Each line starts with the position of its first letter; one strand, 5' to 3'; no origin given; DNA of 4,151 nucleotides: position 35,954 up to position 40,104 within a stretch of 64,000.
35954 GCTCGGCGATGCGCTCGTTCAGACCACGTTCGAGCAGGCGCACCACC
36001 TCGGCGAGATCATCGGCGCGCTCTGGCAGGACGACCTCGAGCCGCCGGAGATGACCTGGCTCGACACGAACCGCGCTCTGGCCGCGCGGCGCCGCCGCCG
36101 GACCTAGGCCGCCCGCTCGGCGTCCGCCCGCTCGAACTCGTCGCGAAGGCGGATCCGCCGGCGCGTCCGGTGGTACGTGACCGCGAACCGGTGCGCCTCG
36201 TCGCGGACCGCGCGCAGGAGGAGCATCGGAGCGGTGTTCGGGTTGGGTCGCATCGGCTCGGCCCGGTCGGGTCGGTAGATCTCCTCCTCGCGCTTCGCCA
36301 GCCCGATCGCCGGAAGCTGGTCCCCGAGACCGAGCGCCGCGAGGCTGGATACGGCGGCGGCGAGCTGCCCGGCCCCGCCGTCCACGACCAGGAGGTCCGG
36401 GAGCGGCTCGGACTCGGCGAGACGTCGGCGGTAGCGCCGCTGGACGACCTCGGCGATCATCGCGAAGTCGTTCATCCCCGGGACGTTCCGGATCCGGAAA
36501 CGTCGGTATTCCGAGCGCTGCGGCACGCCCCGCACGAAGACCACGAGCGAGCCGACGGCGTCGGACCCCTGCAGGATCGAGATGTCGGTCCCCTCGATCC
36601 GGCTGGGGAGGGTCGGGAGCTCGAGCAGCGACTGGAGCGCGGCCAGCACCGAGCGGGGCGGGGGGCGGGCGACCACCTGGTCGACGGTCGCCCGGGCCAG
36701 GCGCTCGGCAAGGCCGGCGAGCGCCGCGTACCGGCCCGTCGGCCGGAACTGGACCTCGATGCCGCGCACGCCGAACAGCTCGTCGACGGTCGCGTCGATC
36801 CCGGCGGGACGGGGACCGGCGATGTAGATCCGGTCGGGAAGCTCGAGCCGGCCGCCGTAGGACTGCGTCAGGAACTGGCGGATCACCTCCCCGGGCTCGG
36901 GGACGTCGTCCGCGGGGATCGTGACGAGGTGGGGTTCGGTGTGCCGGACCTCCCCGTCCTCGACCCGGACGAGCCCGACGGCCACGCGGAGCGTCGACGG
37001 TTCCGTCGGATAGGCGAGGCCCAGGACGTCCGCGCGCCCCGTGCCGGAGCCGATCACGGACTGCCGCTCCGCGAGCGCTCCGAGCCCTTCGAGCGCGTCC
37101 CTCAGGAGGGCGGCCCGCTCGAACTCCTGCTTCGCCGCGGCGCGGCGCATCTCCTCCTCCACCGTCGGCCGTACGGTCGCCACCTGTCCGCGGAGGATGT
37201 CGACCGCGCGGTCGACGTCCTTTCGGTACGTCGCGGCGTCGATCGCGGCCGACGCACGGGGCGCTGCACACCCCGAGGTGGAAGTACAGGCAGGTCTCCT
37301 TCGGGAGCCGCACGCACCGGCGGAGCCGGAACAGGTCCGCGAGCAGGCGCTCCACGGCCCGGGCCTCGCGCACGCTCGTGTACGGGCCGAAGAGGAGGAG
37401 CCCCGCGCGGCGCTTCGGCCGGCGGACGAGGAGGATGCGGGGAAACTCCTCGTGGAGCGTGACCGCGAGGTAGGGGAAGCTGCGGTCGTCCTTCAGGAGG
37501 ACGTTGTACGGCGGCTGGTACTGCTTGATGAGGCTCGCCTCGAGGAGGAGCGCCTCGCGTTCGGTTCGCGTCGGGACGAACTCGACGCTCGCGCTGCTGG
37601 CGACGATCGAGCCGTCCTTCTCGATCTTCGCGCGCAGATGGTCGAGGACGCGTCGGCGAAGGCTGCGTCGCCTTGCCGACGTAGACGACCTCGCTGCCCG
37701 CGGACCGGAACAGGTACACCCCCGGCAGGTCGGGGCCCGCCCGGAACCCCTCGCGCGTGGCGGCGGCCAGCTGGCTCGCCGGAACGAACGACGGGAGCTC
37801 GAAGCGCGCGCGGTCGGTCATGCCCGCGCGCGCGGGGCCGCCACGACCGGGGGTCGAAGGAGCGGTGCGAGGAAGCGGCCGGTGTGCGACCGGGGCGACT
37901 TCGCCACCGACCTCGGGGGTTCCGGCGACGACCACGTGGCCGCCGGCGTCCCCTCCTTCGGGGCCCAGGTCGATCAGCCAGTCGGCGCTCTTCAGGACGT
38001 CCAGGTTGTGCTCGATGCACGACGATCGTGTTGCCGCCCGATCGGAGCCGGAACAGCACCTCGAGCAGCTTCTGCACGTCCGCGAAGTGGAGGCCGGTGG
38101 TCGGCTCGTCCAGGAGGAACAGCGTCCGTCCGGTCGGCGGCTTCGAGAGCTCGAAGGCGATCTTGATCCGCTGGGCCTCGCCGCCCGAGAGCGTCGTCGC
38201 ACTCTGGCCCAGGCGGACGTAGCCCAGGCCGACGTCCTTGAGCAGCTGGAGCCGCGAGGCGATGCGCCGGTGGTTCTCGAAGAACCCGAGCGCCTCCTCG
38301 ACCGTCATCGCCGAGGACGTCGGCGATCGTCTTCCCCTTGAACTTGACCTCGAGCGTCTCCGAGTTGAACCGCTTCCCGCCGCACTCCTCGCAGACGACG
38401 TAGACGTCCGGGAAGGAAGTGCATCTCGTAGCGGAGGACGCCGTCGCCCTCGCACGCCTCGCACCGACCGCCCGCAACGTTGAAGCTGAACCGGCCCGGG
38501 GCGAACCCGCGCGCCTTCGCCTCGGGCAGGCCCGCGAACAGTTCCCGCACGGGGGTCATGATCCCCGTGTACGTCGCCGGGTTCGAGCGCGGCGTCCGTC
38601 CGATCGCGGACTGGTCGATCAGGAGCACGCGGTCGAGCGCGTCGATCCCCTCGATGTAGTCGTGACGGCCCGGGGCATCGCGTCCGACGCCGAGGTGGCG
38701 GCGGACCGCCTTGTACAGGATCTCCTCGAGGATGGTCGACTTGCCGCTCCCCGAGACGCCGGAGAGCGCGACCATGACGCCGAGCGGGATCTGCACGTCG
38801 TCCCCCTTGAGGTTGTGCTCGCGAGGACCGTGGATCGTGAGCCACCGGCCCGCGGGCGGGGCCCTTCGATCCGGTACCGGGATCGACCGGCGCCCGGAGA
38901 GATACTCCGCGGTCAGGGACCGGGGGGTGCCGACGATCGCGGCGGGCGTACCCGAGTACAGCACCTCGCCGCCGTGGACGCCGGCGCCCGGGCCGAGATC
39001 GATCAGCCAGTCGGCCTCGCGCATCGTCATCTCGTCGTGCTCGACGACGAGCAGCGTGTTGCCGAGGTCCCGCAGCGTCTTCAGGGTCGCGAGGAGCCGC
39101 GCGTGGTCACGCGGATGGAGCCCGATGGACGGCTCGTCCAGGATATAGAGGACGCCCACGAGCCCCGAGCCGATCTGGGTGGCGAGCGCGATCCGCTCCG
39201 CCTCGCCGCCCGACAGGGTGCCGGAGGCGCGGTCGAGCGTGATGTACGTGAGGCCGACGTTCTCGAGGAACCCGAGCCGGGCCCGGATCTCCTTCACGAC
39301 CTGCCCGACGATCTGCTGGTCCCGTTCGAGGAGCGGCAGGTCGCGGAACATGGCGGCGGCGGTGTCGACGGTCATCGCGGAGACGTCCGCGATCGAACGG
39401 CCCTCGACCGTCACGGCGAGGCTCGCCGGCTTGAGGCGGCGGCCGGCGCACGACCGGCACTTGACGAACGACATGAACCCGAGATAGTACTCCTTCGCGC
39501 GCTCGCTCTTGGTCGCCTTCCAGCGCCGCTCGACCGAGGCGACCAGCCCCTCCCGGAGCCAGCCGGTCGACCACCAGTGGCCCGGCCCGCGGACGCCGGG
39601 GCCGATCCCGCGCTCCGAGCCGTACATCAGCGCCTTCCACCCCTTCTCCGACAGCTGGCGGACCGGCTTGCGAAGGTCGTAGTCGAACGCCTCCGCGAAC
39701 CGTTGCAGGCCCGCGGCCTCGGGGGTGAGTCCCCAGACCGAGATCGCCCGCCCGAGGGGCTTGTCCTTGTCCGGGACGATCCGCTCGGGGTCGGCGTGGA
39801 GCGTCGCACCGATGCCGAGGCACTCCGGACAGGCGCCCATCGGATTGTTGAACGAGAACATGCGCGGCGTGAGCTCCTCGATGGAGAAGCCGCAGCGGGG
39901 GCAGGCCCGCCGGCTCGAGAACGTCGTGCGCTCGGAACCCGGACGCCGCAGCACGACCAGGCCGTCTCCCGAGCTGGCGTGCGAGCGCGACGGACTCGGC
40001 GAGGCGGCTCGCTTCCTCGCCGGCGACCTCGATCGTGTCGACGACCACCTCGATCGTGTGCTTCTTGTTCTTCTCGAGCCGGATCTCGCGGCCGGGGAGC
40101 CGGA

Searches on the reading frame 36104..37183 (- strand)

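Call 26: search_protein_families(library=pfam, proteins=[window:36104-37183:-], max_evalue=0.001)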
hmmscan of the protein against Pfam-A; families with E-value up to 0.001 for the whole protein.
window:36104-37183:- (359 aa): 3 families
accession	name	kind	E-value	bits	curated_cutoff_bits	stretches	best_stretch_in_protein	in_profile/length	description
PF08459.17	UvrC_RNaseH_dom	-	8.4e-48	162.7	22.3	1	184-335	1-159/159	UvrC RNAse H endonuclease domain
PF22920.2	UvrC_RNaseH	-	4.8e-07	30.1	24.3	1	64-168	11-114/116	UvrC Ribonuclease H-like domain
PF02151.25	UVR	-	5.2e-07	29.6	21.5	1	8-34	7-33/36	UvrB/uvrC motif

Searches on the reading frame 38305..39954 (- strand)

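Call 26: search_protein_families(library=pfam, proteins=[window:38305-39954:-], max_evalue=0.001)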
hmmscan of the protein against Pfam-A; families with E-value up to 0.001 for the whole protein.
window:38305-39954:- (549 aa): 3 families
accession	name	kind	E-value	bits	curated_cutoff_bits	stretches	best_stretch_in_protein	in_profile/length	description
PF17755.6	UvrA_DNA-bind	-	1.4e-12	48.3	23.2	1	55-157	1-108/110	UvrA DNA-binding domain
PF00005.33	ABC_tran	-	1e-07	33.1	25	0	383-413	2-32/137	ABC transporter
PF13191.12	AAA_16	-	8.7e-05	23.5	32.6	1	393-447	25-80/167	AAA ATPase domain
